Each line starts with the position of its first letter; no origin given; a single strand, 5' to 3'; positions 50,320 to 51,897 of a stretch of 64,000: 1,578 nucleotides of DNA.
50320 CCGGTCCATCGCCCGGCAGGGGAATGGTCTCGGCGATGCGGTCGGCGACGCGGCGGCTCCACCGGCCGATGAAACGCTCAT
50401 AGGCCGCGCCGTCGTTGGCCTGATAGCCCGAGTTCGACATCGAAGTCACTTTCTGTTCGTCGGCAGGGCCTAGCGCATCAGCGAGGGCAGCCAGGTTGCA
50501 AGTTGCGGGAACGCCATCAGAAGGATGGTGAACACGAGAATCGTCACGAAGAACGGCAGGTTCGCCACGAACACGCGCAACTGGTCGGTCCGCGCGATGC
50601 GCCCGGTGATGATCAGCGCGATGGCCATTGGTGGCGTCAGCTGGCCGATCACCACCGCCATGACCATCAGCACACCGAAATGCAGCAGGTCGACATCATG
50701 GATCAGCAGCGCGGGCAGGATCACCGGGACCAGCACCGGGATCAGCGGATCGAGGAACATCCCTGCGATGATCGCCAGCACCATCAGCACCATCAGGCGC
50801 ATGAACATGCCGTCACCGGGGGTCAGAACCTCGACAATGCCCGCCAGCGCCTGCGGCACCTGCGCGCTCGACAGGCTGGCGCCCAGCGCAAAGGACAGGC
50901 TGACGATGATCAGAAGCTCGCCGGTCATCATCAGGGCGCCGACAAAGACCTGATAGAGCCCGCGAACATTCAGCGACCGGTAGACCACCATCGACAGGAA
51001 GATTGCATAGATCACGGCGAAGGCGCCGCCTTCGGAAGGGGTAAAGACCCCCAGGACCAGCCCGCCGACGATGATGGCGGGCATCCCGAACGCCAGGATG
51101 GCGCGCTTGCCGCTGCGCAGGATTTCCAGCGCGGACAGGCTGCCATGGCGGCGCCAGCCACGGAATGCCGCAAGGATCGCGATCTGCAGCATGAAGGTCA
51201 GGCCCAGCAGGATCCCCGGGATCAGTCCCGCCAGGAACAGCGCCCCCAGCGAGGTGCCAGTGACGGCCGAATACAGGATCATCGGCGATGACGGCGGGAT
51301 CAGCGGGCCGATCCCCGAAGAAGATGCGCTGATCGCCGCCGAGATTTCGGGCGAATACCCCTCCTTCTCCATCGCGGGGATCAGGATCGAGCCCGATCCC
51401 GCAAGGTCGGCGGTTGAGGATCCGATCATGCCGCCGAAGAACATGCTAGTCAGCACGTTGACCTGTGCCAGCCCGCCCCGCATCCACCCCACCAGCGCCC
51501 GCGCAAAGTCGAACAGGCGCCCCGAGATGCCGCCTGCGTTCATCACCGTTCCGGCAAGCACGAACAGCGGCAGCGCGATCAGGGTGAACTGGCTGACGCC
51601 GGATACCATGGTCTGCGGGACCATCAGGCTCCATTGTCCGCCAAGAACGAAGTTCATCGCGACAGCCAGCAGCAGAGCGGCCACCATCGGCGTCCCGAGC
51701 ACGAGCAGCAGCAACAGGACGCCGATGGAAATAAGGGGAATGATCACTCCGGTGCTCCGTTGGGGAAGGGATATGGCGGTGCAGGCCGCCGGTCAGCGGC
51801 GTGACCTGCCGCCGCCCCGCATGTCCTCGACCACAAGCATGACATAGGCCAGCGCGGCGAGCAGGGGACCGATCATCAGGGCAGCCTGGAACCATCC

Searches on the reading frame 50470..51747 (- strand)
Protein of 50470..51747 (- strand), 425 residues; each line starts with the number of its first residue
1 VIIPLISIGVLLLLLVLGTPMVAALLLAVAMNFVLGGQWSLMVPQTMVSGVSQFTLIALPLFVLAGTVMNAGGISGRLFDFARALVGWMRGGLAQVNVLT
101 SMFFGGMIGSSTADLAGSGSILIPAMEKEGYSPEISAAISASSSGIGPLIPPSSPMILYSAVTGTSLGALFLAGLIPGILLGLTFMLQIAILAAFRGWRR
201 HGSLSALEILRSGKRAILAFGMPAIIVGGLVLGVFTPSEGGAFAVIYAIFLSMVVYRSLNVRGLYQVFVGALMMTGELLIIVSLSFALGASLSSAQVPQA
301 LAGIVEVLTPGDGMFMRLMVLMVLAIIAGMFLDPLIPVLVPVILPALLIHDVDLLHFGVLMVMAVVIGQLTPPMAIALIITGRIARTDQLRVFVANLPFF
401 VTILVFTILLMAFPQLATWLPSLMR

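Call 61: find_encoding_contigs(protein=window:50470-51747:-, flank=10000, max_places=1)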
Protein window:50470-51747:- (425 aa): no gene with exactly this product is on record in the collection.
